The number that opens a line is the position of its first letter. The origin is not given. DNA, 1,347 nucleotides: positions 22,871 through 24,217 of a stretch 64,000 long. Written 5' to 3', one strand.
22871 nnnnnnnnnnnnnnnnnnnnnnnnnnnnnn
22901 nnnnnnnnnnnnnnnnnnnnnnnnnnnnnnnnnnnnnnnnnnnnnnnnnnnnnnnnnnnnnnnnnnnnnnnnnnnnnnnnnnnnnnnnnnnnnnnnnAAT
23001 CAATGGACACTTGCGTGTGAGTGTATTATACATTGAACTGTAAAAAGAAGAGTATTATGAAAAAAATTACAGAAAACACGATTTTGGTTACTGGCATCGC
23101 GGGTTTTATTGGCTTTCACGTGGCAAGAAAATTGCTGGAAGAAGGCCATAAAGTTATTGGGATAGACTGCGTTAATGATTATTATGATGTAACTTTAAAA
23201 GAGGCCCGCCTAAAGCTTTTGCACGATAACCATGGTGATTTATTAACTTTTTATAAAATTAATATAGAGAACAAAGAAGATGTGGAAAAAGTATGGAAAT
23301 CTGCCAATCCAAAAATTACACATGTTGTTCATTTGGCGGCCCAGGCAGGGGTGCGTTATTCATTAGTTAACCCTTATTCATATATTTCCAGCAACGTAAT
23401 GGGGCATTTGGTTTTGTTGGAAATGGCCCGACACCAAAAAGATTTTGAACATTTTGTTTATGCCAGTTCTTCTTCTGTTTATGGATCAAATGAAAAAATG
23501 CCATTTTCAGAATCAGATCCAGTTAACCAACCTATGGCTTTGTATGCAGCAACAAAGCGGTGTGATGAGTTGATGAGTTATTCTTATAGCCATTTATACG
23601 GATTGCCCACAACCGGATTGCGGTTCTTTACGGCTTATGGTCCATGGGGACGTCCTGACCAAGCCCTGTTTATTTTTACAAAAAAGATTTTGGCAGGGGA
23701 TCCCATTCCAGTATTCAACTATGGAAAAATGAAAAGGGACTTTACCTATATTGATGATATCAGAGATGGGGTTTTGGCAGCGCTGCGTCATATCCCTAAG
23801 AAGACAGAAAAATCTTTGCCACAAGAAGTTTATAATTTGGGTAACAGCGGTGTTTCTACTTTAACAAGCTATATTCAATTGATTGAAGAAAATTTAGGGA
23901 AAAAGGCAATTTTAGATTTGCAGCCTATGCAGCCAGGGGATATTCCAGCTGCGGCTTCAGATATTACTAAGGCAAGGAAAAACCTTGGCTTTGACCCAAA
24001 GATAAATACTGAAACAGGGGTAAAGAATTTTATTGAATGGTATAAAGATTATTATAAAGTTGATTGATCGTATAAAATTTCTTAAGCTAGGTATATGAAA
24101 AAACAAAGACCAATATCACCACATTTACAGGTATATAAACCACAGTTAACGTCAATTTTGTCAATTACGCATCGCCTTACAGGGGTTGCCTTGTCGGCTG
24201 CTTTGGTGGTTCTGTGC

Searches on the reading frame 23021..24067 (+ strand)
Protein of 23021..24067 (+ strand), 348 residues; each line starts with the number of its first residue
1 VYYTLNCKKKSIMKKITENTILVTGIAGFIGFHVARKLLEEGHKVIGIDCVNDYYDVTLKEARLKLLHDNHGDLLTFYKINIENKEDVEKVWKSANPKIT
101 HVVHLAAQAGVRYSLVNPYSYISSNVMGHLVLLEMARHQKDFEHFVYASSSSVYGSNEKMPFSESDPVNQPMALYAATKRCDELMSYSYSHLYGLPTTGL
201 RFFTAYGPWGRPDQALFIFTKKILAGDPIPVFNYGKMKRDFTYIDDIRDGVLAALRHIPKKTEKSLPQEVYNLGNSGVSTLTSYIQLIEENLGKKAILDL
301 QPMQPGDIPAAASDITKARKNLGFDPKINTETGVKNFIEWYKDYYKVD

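Call 5: search_protein_families(library=pfam, proteins=[window:23021-24067:+], max_evalue=0.01)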
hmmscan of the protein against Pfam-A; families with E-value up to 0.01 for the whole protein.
window:23021-24067:+ (348 aa): 8 families
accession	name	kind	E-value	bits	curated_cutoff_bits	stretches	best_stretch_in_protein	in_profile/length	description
PF01370.27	Epimerase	-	1.5e-53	182.1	20.9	1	21-274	1-240/240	NAD dependent epimerase/dehydratase family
PF16363.11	GDP_Man_Dehyd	-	1.9e-52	179.2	27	1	22-336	1-331/332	GDP-mannose 4,6 dehydratase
PF04321.23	RmlD_sub_bind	-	3.7e-13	49.7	27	1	20-313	2-251/287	RmlD substrate binding domain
PF01073.25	3Beta_HSD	-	4.4e-12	46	22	1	22-275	1-250/280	3-beta hydroxysteroid dehydrogenase/isomerase family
PF02719.21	Polysacc_synt_2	-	5.3e-10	39.4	20.2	1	21-256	1-218/293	Polysaccharide biosynthesis protein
PF08659.16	KR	-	8.6e-08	32.7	22.6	1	20-162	2-149/180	KR domain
PF07993.18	NAD_binding_4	-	2.9e-07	30.4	20.1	1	91-164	81-150/258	Male sterility protein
PF00106.31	adh_short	-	4.3e-07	30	26.6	1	20-117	2-100/195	short chain dehydrogenase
